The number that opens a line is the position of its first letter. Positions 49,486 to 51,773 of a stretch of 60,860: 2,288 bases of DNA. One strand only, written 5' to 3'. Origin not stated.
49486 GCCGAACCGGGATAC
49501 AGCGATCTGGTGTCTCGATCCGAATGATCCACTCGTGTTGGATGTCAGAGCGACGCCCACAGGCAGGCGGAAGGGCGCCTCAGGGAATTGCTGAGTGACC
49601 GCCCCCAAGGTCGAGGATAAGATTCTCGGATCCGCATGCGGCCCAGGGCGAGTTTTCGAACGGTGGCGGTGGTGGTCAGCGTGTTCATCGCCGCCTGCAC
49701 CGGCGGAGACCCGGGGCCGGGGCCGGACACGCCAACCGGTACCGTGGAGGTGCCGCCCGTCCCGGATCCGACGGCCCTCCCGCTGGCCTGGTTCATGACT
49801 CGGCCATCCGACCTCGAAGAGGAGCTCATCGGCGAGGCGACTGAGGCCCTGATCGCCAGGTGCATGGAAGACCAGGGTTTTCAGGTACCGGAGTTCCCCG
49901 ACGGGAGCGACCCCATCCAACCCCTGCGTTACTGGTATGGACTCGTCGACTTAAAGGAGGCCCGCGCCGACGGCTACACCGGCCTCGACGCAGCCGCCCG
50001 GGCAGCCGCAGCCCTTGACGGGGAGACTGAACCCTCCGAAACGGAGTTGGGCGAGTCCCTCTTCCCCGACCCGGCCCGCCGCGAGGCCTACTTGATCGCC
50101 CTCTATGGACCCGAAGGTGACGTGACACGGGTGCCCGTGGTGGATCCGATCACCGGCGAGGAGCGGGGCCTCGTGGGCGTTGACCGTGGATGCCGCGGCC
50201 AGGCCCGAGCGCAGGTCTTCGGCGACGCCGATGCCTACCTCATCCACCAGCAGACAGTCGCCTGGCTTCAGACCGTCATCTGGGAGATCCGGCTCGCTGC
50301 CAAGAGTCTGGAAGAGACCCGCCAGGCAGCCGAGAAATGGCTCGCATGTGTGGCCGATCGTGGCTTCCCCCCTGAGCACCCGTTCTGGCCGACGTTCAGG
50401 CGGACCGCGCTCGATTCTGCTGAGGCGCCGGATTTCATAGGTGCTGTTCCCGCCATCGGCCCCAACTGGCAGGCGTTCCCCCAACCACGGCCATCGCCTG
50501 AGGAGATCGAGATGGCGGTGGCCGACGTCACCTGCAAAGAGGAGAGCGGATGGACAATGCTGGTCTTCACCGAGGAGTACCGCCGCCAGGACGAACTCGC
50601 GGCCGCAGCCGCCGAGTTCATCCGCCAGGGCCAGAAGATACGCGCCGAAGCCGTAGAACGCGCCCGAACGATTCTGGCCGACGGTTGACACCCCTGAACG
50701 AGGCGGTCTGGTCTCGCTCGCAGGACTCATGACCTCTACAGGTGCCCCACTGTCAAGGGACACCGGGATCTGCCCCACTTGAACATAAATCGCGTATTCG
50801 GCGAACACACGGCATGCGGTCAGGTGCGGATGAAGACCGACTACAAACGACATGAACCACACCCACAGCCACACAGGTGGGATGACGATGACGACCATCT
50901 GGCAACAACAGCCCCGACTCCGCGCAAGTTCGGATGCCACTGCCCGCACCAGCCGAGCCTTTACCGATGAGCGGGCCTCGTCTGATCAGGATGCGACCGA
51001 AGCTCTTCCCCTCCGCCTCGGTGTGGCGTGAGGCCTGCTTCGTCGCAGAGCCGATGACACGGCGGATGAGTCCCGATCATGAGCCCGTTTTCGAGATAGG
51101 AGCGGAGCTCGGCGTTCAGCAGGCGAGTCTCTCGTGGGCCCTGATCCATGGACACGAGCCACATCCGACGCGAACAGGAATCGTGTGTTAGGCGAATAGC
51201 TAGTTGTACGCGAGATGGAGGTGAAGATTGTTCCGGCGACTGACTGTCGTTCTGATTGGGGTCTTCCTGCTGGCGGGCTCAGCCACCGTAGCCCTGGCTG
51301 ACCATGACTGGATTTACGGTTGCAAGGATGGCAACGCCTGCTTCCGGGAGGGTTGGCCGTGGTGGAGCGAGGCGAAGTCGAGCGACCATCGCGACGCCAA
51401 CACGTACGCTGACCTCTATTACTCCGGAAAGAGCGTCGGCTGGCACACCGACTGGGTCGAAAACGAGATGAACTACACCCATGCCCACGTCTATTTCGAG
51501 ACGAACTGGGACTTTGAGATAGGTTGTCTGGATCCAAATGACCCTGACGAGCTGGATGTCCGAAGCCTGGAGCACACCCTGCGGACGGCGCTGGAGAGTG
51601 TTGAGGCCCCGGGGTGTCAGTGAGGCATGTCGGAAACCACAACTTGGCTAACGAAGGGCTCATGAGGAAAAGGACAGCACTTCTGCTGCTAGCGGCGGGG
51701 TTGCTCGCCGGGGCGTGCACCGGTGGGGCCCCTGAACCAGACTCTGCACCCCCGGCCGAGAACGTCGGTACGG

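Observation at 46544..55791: Candidate envelope-directed system: ECF sigma module, secreted proteins, duplicated small-protein/lipoprotein cassettes, and a PG-binding adaptor with a MacB-type ABC exporter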

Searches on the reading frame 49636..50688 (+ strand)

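Call 5: search_protein_families(library=pfam, proteins=[window:49636-50688:+], max_evalue=0.1)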
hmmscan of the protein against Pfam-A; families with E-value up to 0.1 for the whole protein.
window:49636-50688:+ (350 aa): 0 families

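Call 6: search_protein_families(library=ncbifam, proteins=[window:49636-50688:+], max_evalue=0.1)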
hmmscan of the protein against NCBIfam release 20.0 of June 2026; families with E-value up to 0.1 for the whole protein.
window:49636-50688:+ (350 aa): 1 family
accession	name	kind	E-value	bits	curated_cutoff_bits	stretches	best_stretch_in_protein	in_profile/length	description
NF058595.1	invert_tail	domain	0.074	13.4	37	0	9-38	60-92/113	lipo-invert putative C-terminal anchoring domain-containing protein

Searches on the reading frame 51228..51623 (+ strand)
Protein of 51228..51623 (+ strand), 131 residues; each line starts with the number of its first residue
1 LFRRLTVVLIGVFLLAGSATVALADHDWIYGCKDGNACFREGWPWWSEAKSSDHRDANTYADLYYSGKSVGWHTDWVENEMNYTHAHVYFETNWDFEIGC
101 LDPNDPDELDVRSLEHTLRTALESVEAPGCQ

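Call 5: search_protein_families(library=pfam, proteins=[window:51228-51623:+], max_evalue=0.1)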
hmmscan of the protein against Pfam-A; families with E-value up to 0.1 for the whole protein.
window:51228-51623:+ (131 aa): 0 families

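Call 6: search_protein_families(library=ncbifam, proteins=[window:51228-51623:+], max_evalue=0.1)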
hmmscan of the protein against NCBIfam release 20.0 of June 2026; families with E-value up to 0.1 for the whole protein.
window:51228-51623:+ (131 aa): 0 families

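Call 10: find_homologous_proteins(query=window:51228-51623:+, max_evalue=0.01)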
Query window:51228-51623:+ (131 aa): 1 proteins with E <= 0.01 among 6 candidates.
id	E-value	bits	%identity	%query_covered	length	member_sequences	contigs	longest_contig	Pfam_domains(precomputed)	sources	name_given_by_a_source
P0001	1.4e-51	192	83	77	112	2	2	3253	-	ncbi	-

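Call 19: find_encoding_contigs(protein=P0001, flank=10000, max_places=3)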
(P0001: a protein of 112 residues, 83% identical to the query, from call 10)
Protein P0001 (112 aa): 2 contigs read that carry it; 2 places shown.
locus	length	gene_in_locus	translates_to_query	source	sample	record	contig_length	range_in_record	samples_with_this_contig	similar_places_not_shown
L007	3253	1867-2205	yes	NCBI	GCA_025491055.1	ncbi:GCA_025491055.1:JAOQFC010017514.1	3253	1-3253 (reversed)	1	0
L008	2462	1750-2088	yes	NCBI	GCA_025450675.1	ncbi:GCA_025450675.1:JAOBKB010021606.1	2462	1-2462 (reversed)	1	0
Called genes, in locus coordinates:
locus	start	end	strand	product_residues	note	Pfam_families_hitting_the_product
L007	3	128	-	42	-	?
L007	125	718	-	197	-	PF04542:Sigma70_r2, PF08281:Sigma70_r4_2, PF04545:Sigma70_r4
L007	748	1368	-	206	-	-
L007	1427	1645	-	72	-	-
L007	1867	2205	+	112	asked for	-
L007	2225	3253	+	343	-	?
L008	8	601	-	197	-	PF04542:Sigma70_r2, PF08281:Sigma70_r4_2, PF04545:Sigma70_r4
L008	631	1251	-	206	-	-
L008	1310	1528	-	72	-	-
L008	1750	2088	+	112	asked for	-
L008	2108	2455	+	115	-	-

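Call 43: search_solved_structures(query=window:51228-51623:+, max_evalue=10)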
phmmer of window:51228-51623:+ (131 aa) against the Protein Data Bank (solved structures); distinct sequences matched with E-value up to 10: 1.
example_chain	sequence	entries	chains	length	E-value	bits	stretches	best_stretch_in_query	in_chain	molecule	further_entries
1bmp_A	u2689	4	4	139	0.73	12.7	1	48-99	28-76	BONE MORPHOGENETIC PROTEIN-7 | bone morphogenetic protein 7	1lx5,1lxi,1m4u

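Call 56: search_protein_representatives(alignment_id=A5)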
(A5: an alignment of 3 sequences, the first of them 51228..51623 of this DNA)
Query: 3 sequences, 112 profile positions. Proteins with E-value up to 0.001 (for the whole library): 8; up to 1e-10: 3; up to 1e-30: 1. The best 8 are listed.
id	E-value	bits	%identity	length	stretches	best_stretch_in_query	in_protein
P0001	3.9e-64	229.8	-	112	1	1-112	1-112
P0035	1.6e-15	73.3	-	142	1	2-91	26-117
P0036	1.7e-11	60.3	-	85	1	37-111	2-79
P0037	2.7e-08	50.0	-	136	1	4-90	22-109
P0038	4.6e-06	42.8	-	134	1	8-92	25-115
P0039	1.5e-04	37.9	-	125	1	12-87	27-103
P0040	1.6e-04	37.8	-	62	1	37-92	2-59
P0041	2.2e-04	37.4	-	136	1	7-87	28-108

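Call 65: predict_structure(alignment_id=A9)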
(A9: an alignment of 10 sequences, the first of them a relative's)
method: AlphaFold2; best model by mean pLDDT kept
length: 112 residues; sequences in the alignment: 10
mean_pLDDT: 37.5   pTM: 0.24
mean pLDDT of the five models: 37.5, 35.1, 33.9, 33.7, 33.7
residues with pLDDT >= 90: 0; 70-90: 0; 50-70: 0; < 50: 112
segments of 3 or more residues with pLDDT < 50: 1-112
pLDDT, mean of each block of 10 residues (from residue 1): 31 41 43 40 35 35 32 38 42 43 34 33
secondary structure, 60 per line:
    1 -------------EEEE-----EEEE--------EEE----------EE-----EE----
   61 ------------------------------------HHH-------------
elements in order: E14-17 E23-26 E35-37

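Call 76: search_protein_families(library=pfam, proteins=[P0035, P0037, P0038, P0041], max_evalue=10)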
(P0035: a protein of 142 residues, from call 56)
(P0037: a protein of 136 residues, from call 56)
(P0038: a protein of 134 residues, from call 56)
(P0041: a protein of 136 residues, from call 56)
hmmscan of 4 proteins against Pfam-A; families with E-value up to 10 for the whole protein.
P0035 (142 aa): 0 families

P0037 (136 aa): 1 family
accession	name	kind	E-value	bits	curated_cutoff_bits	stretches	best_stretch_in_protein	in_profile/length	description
PF03995.18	Inhibitor_I36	-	3.7e-05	24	21.1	1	35-105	7-68/69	Peptidase inhibitor family I36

P0038 (134 aa): 1 family
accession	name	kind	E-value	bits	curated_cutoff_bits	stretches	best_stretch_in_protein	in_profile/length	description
PF03995.18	Inhibitor_I36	-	0.0075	16.6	21.1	1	33-109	6-68/69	Peptidase inhibitor family I36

P0041 (136 aa): 1 family
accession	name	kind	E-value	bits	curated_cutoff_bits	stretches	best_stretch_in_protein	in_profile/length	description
PF03995.18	Inhibitor_I36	-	0.003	17.9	21.1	1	39-104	8-66/69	Peptidase inhibitor family I36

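Call 87: search_protein_families(library=pfam, proteins=[window:51303-51620:+], max_evalue=10)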
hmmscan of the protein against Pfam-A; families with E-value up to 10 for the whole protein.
window:51303-51620:+ (106 aa): 1 family
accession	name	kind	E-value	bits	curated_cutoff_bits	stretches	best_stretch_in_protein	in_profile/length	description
PF14278.11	TetR_C_8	-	0.13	12.8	26.1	1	26-61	57-91/103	Transcriptional regulator C-terminal region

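Call 88: find_encoding_contigs(protein=P0037, flank=8000, max_places=3)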
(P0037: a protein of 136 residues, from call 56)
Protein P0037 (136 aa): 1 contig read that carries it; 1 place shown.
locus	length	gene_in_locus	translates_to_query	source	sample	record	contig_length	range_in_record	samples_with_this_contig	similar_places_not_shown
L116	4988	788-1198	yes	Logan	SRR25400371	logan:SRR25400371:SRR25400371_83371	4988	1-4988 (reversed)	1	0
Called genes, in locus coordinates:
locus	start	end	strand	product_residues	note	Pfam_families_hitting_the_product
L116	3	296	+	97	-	?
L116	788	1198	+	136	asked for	-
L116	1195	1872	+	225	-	-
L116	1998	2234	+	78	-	-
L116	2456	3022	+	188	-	-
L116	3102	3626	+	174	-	PF04542:Sigma70_r2 (weak), PF08281:Sigma70_r4_2, PF04545:Sigma70_r4 (faint)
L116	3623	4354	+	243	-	-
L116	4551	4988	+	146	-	?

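Call 89: find_encoding_contigs(protein=P0035, flank=8000, max_places=3)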
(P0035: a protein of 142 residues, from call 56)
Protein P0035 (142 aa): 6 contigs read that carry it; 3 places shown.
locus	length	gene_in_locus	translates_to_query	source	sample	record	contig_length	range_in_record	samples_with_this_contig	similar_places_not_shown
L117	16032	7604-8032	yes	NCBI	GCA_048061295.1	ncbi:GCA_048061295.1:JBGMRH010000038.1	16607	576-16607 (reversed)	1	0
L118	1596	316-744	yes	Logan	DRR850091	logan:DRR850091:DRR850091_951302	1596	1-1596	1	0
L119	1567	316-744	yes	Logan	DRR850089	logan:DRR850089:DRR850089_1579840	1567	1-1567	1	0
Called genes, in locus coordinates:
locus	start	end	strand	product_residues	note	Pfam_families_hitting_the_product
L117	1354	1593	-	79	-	PF12728:HTH_17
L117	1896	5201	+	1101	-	PF08751:TrwC, PF13086:AAA_11 (faint), PF13245:AAA_19, PF13401:AAA_22, PF13604:AAA_30, PF01443:Viral_helicase1 (faint), PF22232:TraI_hel_assoc_N (weak)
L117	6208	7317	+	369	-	-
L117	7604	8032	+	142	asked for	-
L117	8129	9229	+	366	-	-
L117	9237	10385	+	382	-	PF01471:PG_binding_1 (weak)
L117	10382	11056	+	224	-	PF02463:SMC_N (faint), PF13191:AAA_16 (faint), PF00005:ABC_tran, PF13304:AAA_21 (faint)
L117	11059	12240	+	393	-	PF12704:MacB_PCD, PF02687:FtsX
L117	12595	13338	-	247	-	-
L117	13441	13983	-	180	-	PF04542:Sigma70_r2, PF08281:Sigma70_r4_2, PF04545:Sigma70_r4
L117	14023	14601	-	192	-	-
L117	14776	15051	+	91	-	-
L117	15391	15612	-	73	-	PF00376:MerR (weak), PF12728:HTH_17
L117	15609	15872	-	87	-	-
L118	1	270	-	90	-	?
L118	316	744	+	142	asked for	-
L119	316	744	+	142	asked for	-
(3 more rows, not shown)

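Call 92: search_protein_families(library=pfam, proteins=[L117:14023-14601:-, L116:2456-3022:+, L117:12595-13338:-, L116:3623-4354:+, L117:6208-7317:+, L117:5771-6145:+], max_evalue=1)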
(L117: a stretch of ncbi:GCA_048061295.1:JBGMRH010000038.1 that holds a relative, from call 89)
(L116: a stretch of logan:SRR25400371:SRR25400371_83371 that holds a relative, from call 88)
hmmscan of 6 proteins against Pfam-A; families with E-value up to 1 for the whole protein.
L117:14023-14601:- (192 aa): 0 families

L116:2456-3022:+ (188 aa): 1 family
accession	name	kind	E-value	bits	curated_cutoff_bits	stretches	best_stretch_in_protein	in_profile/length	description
PF00030.24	Crystall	-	0.0086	16.6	25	1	105-185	2-79/82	Beta/Gamma crystallin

L117:12595-13338:- (247 aa): 1 family
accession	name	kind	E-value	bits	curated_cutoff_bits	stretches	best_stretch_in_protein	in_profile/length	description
PF17231.7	DUF5305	-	0.35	10.7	29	1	36-79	99-146/217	Family of unknown function (DUF5305)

L116:3623-4354:+ (243 aa): 1 family
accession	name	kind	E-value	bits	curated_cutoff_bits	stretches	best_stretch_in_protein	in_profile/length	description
PF11239.13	DUF3040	-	0.085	13.6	24.7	1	29-71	21-64/84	Protein of unknown function (DUF3040)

L117:6208-7317:+ (369 aa): 0 families

L117:5771-6145:+ (125 aa): 2 families
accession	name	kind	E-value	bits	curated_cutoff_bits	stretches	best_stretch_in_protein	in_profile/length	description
PF03995.18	Inhibitor_I36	-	0.00094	19.5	21.1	1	38-102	15-69/69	Peptidase inhibitor family I36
PF06453.16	LT-IIB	-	0.25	11.7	25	0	18-70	38-89/122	Type II heat-labile enterotoxin , B subunit (LT-IIB)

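Call 93: search_protein_families(library=ncbifam, proteins=[L117:14023-14601:-, L116:2456-3022:+, L117:12595-13338:-, L116:3623-4354:+], max_evalue=1)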
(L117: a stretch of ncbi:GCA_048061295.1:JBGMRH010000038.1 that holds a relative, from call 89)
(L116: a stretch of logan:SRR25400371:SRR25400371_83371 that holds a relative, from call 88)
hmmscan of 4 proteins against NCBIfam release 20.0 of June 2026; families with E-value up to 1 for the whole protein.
L117:14023-14601:- (192 aa): 2 families
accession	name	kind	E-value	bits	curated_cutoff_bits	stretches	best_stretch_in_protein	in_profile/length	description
NF033080.0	AAC_3_II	subfamily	0.09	12.2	480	1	15-105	160-247/268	AAC(3)-II family aminoglycoside N-acetyltransferase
NF041431.1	S_layer_MEMAR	equivalog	0.11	10.9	600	1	12-70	6-63/819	MEMAR_RS02690 family S-layer glycoprotein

L116:2456-3022:+ (188 aa): 0 families

L117:12595-13338:- (247 aa): 2 families
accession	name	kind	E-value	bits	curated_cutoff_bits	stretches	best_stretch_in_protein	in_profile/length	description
NF038083.1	CU044_5270_fam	subfamily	0.029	14.2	100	1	25-76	4-55/284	CU044_5270 family protein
TIGR02811.1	formate_TAT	hypoth_equivalog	0.3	11.4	48.45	1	50-75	11-38/66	formate dehydrogenase region TAT target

L116:3623-4354:+ (243 aa): 4 families
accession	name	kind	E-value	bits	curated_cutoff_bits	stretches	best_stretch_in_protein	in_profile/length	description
NF052375.1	antisigma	equivalog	0.00039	20.5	100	1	29-99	55-128/217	anti-sigma factor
NF038083.1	CU044_5270_fam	subfamily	0.0013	18.6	100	1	27-85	7-66/284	CU044_5270 family protein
NF049861.1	SCO2400_fam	subfamily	0.0043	17.6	55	1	37-82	79-124/136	SCO2400 family protein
NF041824.1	daptide_HExxH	equivalog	0.12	11.4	300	1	49-89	216-257/379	daptide biosynthesis intramembrane metalloprotease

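Call 96: find_encoding_contigs(protein=P0038, flank=8000, max_places=2)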
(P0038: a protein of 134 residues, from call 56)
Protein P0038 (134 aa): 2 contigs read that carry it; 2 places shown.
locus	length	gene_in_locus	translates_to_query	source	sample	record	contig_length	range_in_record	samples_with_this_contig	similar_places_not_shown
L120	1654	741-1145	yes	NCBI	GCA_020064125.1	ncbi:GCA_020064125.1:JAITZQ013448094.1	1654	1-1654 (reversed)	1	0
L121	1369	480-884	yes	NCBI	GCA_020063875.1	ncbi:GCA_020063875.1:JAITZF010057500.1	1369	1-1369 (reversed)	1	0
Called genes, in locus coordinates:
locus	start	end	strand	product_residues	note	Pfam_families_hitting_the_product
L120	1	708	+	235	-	?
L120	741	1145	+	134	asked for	-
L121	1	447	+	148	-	?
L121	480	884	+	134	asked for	-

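Call 97: find_encoding_contigs(protein=P0039, flank=8000, max_places=2)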
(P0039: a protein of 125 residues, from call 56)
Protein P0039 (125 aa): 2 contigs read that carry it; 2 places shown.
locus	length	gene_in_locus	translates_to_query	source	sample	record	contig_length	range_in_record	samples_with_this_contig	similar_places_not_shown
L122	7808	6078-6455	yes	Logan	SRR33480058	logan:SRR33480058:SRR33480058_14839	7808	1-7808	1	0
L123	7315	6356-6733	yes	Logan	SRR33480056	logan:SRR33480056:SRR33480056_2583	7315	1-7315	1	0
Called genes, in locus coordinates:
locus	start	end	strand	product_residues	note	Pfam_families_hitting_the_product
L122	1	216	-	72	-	?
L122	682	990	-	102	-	PF02452:PemK_toxin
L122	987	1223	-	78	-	-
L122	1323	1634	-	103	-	PF02452:PemK_toxin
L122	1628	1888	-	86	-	-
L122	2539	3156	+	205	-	-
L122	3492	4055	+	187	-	PF04542:Sigma70_r2 (faint), PF08281:Sigma70_r4_2 (weak)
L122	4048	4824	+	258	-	-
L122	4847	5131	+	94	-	-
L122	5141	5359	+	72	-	-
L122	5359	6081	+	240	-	-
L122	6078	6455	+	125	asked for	-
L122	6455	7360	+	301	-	-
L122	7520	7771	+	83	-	-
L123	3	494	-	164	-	?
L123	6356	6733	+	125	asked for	-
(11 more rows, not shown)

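Call 98: find_encoding_contigs(protein=P0041, flank=8000, max_places=2)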
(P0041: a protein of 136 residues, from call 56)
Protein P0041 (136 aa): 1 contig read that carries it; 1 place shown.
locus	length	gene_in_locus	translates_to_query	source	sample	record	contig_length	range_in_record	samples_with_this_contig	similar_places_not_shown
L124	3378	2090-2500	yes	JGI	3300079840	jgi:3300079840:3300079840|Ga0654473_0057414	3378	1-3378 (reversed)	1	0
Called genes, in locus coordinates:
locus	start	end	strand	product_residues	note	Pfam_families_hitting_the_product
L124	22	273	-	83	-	PF01106:NifU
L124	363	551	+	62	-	-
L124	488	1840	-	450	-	PF00275:EPSP_synthase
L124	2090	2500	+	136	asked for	-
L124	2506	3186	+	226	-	-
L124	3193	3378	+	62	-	?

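Call 103: find_related_loci(query=A11, collection=genome_contigs, flank=8000)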
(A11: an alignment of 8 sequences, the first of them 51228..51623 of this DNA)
Query A11 (131 aa) in genome_contigs; peptide patterns used: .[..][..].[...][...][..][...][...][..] (x = any residue, [..] = any of these).
27 stretches matched a pattern, but none encodes a relative of the query by tblastn (E <= 1e-3).

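Call 104: find_related_loci(query=A11, collection=metagenome_contigs, flank=8000)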
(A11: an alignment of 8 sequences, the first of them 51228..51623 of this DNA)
Query A11 (131 aa) in metagenome_contigs; peptide patterns used: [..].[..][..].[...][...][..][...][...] (x = any residue, [..] = any of these).
72 stretches matched a pattern, but none encodes a relative of the query by tblastn (E <= 1e-3).
